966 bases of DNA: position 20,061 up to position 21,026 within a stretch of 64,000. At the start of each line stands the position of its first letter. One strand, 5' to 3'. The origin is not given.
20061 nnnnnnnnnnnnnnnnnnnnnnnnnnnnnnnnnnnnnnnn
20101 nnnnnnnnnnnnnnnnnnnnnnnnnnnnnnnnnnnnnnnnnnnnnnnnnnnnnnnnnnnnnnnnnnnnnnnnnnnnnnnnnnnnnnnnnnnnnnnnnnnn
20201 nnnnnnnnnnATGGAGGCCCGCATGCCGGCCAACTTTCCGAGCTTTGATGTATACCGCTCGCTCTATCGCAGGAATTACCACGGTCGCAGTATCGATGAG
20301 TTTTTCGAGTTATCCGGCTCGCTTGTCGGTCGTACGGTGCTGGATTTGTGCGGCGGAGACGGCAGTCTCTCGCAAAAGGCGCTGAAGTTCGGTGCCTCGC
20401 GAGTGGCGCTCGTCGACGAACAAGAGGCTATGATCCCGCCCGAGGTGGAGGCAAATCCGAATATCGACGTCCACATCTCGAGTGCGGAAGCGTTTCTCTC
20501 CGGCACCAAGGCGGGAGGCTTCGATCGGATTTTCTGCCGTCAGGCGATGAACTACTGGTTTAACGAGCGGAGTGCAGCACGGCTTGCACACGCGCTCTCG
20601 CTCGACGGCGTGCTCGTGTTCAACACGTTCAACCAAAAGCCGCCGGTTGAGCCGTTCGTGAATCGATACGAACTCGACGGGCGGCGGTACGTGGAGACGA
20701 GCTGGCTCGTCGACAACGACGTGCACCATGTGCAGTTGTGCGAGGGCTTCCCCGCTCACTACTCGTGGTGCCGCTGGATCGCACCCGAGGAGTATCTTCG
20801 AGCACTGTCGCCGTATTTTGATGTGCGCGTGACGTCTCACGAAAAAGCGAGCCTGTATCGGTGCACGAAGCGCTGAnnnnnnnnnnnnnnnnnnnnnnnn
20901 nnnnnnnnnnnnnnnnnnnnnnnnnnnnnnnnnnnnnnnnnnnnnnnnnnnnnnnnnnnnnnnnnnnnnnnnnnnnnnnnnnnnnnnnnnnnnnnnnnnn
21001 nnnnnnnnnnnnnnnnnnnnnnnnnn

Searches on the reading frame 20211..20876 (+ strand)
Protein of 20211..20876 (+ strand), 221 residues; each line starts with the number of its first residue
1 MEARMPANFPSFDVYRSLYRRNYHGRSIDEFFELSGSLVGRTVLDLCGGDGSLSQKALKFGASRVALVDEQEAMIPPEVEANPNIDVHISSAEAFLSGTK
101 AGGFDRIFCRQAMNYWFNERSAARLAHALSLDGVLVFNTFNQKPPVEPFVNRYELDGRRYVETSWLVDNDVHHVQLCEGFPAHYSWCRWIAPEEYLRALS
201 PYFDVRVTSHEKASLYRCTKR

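Call 4: search_protein_families(library=pfam, proteins=[window:20211-20876:+], max_evalue=1)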
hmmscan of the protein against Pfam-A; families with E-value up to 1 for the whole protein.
window:20211-20876:+ (221 aa): 6 families
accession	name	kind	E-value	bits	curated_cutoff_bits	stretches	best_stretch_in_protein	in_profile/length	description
PF13649.12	Methyltransf_25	-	5.5e-06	27.4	27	1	43-123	1-83/97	Methyltransferase domain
PF13489.12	Methyltransf_23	-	7.8e-05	22.9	27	1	27-152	12-124/164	Methyltransferase domain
PF13847.12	Methyltransf_31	-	0.0008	19.6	27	1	40-141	4-113/145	Methyltransferase domain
PF03602.21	Cons_hypoth95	-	0.0018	18.4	24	1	35-76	37-78/182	Conserved hypothetical protein 95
PF01728.25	FtsJ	-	0.0028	18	24.1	1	28-87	12-69/181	FtsJ-like methyltransferase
PF08241.18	Methyltransf_11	-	0.01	16.9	21.2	1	44-136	1-94/95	Methyltransferase domain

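Call 5: search_protein_families(library=ncbifam, proteins=[window:20211-20876:+], max_evalue=1)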
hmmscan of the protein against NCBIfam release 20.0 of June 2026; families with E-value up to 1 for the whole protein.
window:20211-20876:+ (221 aa): 5 families
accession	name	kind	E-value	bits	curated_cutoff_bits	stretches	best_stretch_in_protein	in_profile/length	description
TIGR02072.1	BioC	equivalog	5.9e-05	23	184.95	1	40-142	35-137/244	malonyl-ACP O-methyltransferase BioC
TIGR00095.1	TIGR00095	equivalog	0.0033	17.1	117.5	1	34-74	47-87/194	16S rRNA (guanine(966)-N(2))-methyltransferase RsmD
TIGR02021.1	BchM-ChlM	equivalog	0.029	13.8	158.9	1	37-139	52-154/218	magnesium protoporphyrin IX methyltransferase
TIGR01934.1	MenG_MenH_UbiE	subfamily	0.037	13.3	158.35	1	33-76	33-76/223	ubiquinone/menaquinone biosynthesis methyltransferase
NF001790.0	PRK00517.3-3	equivalog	0.13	11.6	269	1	38-83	121-165/262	50S ribosomal protein L11 methyltransferase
